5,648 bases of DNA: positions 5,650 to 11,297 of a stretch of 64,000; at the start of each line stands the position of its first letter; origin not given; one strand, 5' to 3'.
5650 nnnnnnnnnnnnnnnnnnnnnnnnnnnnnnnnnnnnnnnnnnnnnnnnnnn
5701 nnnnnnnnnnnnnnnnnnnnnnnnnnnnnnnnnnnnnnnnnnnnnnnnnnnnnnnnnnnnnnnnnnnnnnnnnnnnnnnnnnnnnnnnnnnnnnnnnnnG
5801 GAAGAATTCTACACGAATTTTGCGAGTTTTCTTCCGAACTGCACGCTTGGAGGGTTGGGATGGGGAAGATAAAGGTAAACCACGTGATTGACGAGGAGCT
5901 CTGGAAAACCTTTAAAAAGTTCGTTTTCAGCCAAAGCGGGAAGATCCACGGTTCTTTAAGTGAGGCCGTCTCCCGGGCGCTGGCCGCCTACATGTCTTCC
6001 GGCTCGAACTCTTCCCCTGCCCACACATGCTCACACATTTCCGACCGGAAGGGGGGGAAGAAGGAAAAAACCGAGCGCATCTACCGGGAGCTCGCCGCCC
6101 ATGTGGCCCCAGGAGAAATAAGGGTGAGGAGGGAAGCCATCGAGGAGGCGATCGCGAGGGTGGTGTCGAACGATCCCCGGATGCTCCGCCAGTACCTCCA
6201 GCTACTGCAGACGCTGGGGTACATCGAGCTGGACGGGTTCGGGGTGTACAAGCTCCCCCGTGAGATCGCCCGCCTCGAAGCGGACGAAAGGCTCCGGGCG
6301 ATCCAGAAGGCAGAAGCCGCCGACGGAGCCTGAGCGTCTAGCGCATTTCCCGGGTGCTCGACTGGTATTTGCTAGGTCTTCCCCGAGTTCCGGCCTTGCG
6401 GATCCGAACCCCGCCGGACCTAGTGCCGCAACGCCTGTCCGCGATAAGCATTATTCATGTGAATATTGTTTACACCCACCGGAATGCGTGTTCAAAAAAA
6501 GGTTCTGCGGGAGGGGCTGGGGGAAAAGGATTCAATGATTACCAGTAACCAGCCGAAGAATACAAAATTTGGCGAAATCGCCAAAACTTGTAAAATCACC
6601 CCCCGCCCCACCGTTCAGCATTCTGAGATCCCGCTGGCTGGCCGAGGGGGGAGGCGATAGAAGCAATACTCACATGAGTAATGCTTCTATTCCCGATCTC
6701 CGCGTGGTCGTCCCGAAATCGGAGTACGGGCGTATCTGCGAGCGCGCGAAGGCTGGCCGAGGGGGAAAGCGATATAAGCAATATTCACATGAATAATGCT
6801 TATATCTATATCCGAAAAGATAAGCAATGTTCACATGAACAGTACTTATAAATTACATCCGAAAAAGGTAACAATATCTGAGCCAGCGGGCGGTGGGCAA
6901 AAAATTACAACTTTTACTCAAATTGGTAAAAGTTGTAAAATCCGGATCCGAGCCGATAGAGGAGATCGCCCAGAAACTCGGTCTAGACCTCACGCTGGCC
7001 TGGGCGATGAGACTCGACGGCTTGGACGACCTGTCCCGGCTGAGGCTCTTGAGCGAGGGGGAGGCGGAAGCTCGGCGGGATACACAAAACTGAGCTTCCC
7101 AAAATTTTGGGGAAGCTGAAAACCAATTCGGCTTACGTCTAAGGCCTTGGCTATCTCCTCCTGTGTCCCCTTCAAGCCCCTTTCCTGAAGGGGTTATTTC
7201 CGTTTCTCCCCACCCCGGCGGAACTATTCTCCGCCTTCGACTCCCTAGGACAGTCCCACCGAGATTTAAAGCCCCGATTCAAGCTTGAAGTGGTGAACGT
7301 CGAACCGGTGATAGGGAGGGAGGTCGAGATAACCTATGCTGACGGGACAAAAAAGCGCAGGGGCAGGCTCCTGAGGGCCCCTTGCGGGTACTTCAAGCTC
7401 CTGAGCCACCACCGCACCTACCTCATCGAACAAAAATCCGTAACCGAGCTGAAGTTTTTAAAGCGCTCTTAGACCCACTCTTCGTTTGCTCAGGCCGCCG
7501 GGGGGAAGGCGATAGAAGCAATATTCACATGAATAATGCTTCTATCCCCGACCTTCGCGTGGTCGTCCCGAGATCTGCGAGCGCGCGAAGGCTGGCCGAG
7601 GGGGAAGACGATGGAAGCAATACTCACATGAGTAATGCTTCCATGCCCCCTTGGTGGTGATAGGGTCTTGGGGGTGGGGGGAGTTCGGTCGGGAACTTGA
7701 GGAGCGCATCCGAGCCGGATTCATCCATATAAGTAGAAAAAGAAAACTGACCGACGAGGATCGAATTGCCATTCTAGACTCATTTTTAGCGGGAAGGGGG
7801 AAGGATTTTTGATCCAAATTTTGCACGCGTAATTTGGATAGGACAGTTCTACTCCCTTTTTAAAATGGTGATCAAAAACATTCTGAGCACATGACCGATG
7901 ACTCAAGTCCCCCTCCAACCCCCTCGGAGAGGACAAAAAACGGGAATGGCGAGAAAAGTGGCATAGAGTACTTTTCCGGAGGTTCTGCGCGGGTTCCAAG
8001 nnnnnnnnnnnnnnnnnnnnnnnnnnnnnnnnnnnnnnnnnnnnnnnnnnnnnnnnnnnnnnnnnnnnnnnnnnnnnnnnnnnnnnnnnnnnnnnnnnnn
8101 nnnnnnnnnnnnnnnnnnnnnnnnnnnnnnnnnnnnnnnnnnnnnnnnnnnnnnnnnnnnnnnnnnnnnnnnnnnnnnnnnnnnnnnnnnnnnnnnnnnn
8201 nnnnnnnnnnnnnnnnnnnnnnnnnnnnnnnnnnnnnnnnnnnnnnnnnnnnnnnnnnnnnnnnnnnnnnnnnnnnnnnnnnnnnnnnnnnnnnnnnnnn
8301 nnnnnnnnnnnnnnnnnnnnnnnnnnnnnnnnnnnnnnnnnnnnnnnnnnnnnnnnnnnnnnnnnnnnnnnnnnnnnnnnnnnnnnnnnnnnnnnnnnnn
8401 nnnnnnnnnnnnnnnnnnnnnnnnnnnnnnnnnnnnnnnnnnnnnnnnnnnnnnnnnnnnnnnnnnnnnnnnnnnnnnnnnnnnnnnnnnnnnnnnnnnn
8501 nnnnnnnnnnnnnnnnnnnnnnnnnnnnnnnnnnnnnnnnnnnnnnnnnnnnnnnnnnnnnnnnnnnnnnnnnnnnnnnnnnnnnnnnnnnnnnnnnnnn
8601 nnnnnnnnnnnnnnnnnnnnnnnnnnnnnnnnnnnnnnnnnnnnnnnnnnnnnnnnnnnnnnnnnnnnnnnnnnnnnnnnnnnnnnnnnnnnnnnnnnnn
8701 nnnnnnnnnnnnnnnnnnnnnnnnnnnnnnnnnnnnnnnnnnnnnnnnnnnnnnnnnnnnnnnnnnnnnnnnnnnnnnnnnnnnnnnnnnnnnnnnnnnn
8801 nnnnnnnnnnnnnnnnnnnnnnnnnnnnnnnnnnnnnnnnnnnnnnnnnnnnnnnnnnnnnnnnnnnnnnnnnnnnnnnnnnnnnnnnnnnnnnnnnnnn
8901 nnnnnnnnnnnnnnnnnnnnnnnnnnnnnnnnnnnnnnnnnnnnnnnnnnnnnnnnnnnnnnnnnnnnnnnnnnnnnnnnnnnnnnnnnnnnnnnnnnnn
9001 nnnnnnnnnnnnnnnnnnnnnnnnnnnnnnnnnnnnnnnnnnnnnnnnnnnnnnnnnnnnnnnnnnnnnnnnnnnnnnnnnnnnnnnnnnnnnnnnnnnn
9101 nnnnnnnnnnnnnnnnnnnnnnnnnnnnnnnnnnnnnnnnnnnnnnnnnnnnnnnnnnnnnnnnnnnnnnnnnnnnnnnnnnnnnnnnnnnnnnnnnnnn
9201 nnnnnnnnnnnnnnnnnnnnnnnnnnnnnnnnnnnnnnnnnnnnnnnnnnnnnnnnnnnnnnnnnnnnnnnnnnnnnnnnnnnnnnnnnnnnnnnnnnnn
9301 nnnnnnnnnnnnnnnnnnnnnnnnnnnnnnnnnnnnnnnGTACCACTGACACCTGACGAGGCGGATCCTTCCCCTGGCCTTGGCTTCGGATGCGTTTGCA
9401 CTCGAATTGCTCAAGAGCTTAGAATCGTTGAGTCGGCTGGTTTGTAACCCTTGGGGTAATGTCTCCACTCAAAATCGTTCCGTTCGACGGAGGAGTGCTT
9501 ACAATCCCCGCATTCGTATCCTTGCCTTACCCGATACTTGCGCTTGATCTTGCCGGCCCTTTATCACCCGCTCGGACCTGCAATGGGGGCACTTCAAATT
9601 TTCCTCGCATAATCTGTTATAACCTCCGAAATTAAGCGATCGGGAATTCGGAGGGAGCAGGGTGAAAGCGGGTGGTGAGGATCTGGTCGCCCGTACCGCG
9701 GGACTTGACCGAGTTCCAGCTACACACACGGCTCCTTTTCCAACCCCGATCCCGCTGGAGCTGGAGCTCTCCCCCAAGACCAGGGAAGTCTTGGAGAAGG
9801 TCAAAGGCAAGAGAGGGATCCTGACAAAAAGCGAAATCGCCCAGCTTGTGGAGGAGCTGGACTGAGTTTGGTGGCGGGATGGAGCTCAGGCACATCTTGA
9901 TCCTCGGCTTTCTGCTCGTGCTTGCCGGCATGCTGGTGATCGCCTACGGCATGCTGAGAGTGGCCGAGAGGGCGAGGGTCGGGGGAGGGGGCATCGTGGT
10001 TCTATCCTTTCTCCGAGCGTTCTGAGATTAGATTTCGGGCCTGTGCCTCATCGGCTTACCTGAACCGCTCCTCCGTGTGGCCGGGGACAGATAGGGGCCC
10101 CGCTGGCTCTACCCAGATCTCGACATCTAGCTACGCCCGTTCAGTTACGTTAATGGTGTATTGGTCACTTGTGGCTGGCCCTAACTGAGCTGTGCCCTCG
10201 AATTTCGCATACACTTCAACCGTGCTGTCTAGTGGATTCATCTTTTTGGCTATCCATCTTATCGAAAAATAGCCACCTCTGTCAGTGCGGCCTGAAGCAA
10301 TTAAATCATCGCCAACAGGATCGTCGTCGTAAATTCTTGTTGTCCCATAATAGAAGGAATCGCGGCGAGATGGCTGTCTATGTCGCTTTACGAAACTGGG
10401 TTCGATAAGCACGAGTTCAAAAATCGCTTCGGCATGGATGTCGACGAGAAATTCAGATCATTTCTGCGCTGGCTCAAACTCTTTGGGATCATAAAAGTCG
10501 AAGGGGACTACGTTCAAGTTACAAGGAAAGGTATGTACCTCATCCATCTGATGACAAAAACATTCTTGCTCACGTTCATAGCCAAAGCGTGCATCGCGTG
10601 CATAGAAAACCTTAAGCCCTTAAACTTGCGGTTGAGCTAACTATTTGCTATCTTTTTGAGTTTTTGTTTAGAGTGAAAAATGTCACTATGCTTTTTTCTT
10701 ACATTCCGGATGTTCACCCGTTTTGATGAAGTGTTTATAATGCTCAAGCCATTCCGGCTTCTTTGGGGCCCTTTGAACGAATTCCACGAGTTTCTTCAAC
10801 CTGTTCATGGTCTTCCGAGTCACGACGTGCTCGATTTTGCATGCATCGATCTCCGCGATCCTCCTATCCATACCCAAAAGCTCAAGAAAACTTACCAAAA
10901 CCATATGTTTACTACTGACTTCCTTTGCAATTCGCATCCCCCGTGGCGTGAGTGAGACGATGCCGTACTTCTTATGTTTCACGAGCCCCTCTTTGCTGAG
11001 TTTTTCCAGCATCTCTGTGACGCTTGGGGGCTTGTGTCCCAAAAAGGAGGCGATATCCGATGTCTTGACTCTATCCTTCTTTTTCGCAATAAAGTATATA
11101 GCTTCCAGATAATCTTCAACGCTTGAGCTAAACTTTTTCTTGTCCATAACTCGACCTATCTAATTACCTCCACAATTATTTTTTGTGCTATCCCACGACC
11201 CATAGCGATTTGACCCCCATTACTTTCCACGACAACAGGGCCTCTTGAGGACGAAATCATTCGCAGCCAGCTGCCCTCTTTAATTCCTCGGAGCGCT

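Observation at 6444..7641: Family of ~30-bp near-palindromic repeats centred on CA(C/T)(A/G)TG, organised in ~130-bp composite units (array A)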

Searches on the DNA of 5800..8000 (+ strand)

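Call 9: search_dna_similar(query=window:5800-8000:+, collection=plasmids, mode=distant)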
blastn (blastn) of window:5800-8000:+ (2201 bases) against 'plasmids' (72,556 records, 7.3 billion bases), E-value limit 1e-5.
No match.

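Call 10: search_dna_similar(query=window:5800-8000:+, collection=phages, mode=distant)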
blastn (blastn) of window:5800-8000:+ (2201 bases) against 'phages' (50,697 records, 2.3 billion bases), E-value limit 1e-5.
No match.
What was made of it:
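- Tried and rejected: Array A against plasmid and phage collections gave nothing (calls 9, 10).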

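Call 19: search_rna_families(source=window, start=6300, end=7900, threshold=evalue, max_evalue=10)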
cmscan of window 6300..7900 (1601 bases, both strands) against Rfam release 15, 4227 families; matches with E-value up to 10: 4.
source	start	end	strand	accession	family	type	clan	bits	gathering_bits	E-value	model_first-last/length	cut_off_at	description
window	6657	6694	+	RF04344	Plastid-psbA-3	Cis-reg;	CL00153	18.5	48.4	3.5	1-57/57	no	Plastid-psbA-3 3UTR RNA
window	6776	6847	-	RF03747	mir-4536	Gene; miRNA;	-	18.3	76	4.7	1-88/88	no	mir-4536 microRNA precursor family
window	7272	7377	-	RF01956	NEAT1_2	Gene; lncRNA;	-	15.5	60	2.3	1-116/116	no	Nuclear enriched abundant transcript 1 conserved region 2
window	7109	7124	+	RF02914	DUF805b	Cis-reg;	CL00115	13.9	35.6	1.3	4-19/35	no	DUF805b RNA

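Call 101: build_rna_model(alignment_id=A2, structure=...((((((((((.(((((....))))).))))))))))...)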
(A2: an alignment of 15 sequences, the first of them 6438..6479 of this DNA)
Model R1 built from alignment A2 (15 sequences, 42 columns); structure: as given.
model positions 42; base pairs 15; branch points 0; effective number of sequences 15; information 1.212 bits per position. Calibrated on 0.2 Mb of random sequence (short: E-values are rough).
structure used (alignment columns):
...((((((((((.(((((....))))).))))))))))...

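Call 102: search_with_rna_model(model_id=R1, sources=[window, L007, L019, L020, L026, L012, L013], max_evalue=10)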
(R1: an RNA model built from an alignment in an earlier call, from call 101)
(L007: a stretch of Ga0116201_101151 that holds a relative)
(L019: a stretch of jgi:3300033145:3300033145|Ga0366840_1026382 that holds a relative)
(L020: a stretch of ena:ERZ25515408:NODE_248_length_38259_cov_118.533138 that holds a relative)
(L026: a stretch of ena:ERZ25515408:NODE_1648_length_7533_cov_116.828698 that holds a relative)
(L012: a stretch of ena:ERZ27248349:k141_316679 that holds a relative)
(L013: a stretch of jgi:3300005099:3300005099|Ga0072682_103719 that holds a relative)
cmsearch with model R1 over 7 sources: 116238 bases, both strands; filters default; matches with E-value up to 10: 33.
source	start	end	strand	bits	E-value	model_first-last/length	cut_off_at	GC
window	39336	39377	-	65.4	9e-15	1-42/42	no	0.45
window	7508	7549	+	65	1.1e-14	1-42/42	no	0.4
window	6653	6694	+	61.3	1.1e-13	1-42/42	no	0.43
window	7607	7648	+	61.3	1.2e-13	1-42/42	no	0.48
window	6768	6809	+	60.9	1.5e-13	1-42/42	no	0.26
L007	190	231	-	59.7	3.2e-13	1-42/42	no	0.24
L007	242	283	-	59.4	3.7e-13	1-42/42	no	0.31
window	39616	39657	-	59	4.9e-13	1-42/42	no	0.29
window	39719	39760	-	58.2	8e-13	1-42/42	no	0.5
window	39237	39278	-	57.1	1.5e-12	1-42/42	no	0.48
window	39195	39236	-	55.6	3.8e-12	1-42/42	no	0.5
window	6814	6855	+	50.6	8.7e-11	1-42/42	no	0.26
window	6438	6479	-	50.5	9.3e-11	1-42/42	no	0.38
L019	5668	5709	-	49.5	1.7e-10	1-42/42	no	0.48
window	39237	39278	+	49.3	1.9e-10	1-42/42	no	0.48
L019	5771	5806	-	46.5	1.1e-09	7-42/42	5'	0.47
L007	144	184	-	42.7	1.1e-08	1-42/42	no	0.51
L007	242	283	+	38.7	1.3e-07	1-42/42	no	0.31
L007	190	231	+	37.4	3.2e-07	1-42/42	no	0.24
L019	5708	5748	+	29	5.4e-05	1-42/42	no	0.46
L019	5771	5806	+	21.3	0.0064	1-36/42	3'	0.47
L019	5674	5703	+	20.2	0.013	7-36/42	no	0.4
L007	150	178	+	11.6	2.6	7-36/42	no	0.45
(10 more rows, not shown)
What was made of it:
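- On MITE: Model R1 scores each listed copy 8-39 bits higher on the same strand (call 102).
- On PATE / IS200-IS605-derived element: The copies are confined to the arrays (call 102).
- The hairpins keep a consistent orientation (call 102).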

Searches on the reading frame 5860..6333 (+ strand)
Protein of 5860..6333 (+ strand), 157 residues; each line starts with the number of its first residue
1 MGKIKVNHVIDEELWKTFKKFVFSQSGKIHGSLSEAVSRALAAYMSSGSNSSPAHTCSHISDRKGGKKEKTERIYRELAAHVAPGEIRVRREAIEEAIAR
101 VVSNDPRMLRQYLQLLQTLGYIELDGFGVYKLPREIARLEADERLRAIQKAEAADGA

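Call 11: search_protein_families(library=pfam, proteins=[window:5860-6333:+], max_evalue=0.01)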
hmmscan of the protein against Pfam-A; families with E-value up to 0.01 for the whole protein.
window:5860-6333:+ (157 aa): 0 families

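Call 17: find_encoding_contigs(protein=window:5860-6333:+, flank=10000, max_places=10)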
Protein window:5860-6333:+ (157 aa): 4 contigs read that carry it; 3 places shown.
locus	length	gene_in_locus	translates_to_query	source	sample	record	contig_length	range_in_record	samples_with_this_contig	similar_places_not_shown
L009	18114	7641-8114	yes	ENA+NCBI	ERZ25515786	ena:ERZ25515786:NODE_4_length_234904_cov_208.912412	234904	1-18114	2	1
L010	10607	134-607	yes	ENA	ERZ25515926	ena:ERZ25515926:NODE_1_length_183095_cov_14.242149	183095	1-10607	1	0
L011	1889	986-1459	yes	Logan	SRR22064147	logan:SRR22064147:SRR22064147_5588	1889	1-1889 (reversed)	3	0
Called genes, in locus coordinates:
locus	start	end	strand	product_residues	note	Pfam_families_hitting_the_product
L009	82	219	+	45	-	-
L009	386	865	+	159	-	PF00416:Ribosomal_S13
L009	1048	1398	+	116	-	PF01479:S4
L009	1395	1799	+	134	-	PF00411:Ribosomal_S11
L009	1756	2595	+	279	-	PF01193:RNA_pol_L, PF01000:RNA_pol_A_bac, PF12838:Fer4_7 (faint), PF12837:Fer4_6 (faint), PF00037:Fer4 (weak), PF13237:Fer4_10 (weak), PF13187:Fer4_9 (weak)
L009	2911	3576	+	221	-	PF01909:NTP_transf_2, PF18765:Polbeta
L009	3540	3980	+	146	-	PF05168:HEPN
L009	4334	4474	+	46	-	-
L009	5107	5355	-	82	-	-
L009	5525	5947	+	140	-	-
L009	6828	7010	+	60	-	PF21983:NikA-like (weak)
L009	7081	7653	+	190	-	-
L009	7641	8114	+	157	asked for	-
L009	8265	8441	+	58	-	-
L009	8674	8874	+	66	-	-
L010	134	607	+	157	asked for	-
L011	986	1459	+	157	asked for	-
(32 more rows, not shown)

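Call 31: search_protein_families(library=phrogs, proteins=[window:5860-6333:+], max_evalue=0.01)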
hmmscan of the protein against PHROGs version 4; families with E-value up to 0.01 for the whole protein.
window:5860-6333:+ (157 aa): 0 families

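Call 34: find_related_loci(query=window:5860-6333:+, collection=viral_contigs, flank=6000)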
Query window:5860-6333:+ (157 aa) in viral_contigs; peptide patterns used: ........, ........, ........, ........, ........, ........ (x = any residue, [..] = any of these).
472 stretches matched a pattern, but none encodes a relative of the query by tblastn (E <= 1e-3).

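Call 36: find_homologous_proteins(query=window:5860-6333:+)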
Query window:5860-6333:+ (157 aa): 1 proteins with E <= 0.001 among 530 candidates.
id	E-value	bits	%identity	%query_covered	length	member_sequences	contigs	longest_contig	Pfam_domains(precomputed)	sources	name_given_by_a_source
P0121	2.5e-95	334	100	100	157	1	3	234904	-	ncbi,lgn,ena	-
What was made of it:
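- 5860..6333 (+): orf157, directly upstream of array A. It has an RHH-like N-terminus and a winged-helix-like C-terminus, and no relatives. The only database match is the protein itself (call 36).
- Tried and rejected: Relatives through proteins. orf157 has no homologue (call 36).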

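Call 91: predict_structure(protein=window:5860-6333:+)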
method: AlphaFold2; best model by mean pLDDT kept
length: 157 residues; sequences in the alignment: 1
mean_pLDDT: 47.0   pTM: 0.39
mean pLDDT of the five models: 47.0, 43.8, 43.4, 42.5, 38.8
residues with pLDDT >= 90: 0; 70-90: 9; 50-70: 51; < 50: 97
segments of 3 or more residues with pLDDT < 50: 1-14, 21-30, 32-97, 126-128
pLDDT, mean of each block of 10 residues (from residue 1): 35 53 46 47 41 28 37 34 33 47 55 59 50 58 71 62
secondary structure, 60 per line:
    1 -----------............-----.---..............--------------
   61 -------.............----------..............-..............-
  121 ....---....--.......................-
elements in order: H12-22 H33-46 H68-80 H91-104 H106-119 E121-124 E128-131 H134-156
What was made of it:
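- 5860..6333 (+): The AF2 model has low confidence (pLDDT 47) with a helix-helix then H-H-H-strand-strand topology (call 91).
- Tried and rejected: Confidence was too low for a fold search (call 91).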

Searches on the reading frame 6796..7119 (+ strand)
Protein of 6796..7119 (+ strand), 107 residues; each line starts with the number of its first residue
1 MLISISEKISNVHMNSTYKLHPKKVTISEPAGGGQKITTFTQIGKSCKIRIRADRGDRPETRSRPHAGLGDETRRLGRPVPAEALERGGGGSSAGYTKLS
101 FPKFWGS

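Call 11: search_protein_families(library=pfam, proteins=[window:6796-7119:+], max_evalue=0.01)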
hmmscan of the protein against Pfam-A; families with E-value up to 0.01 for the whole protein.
window:6796-7119:+ (107 aa): 0 families

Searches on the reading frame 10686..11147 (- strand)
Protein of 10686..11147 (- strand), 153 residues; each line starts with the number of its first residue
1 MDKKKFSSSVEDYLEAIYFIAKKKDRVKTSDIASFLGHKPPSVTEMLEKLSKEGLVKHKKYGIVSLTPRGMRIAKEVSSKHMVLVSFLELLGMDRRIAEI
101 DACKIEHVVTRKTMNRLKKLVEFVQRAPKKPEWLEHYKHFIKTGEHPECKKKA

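Call 11: search_protein_families(library=pfam, proteins=[window:10686-11147:-], max_evalue=0.01)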
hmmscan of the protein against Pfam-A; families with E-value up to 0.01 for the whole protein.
window:10686-11147:- (153 aa): 12 families
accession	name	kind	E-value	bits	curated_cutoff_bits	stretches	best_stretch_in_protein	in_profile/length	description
PF01325.25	Fe_dep_repress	-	4.3e-21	75.3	26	1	5-62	1-58/60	Iron dependent repressor, N-terminal DNA binding domain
PF02742.21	Fe_dep_repr_C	-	2.3e-15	56.8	27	1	67-130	1-65/70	Iron dependent repressor, metal binding and dimerisation domain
PF13545.12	HTH_Crp_2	-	1.6e-05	25.2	27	1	28-69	24-65/70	Crp-like helix-turn-helix domain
PF01047.28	MarR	-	2.1e-05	24.7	24.6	1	22-57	13-48/59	MarR family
PF13412.12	HTH_24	-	9e-05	22.4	21.9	1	16-57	7-48/48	Winged helix-turn-helix DNA-binding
PF12802.13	MarR_2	-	0.00011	22.7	27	1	16-58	10-52/61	MarR family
PF13463.12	HTH_27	-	0.00013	22.6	22.2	1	15-70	7-68/68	Winged helix DNA-binding domain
PF02082.26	Rrf2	-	0.00017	22.2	30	1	7-58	2-55/132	Iron-dependent Transcriptional regulator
PF04182.18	B-block_TFIIIC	-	0.0034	17.8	22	1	27-87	19-70/73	B-block binding subunit of TFIIIC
PF06163.17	DUF977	-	0.0054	17.2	22.1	1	3-65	3-66/134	Bacterial protein of unknown function (DUF977)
PF01978.25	TrmB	-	0.0054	17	25.6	0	23-60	19-56/68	Sugar-specific transcriptional regulator TrmB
PF09012.17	FeoC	-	0.0081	16.7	21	0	22-61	10-49/69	FeoC like transcriptional regulator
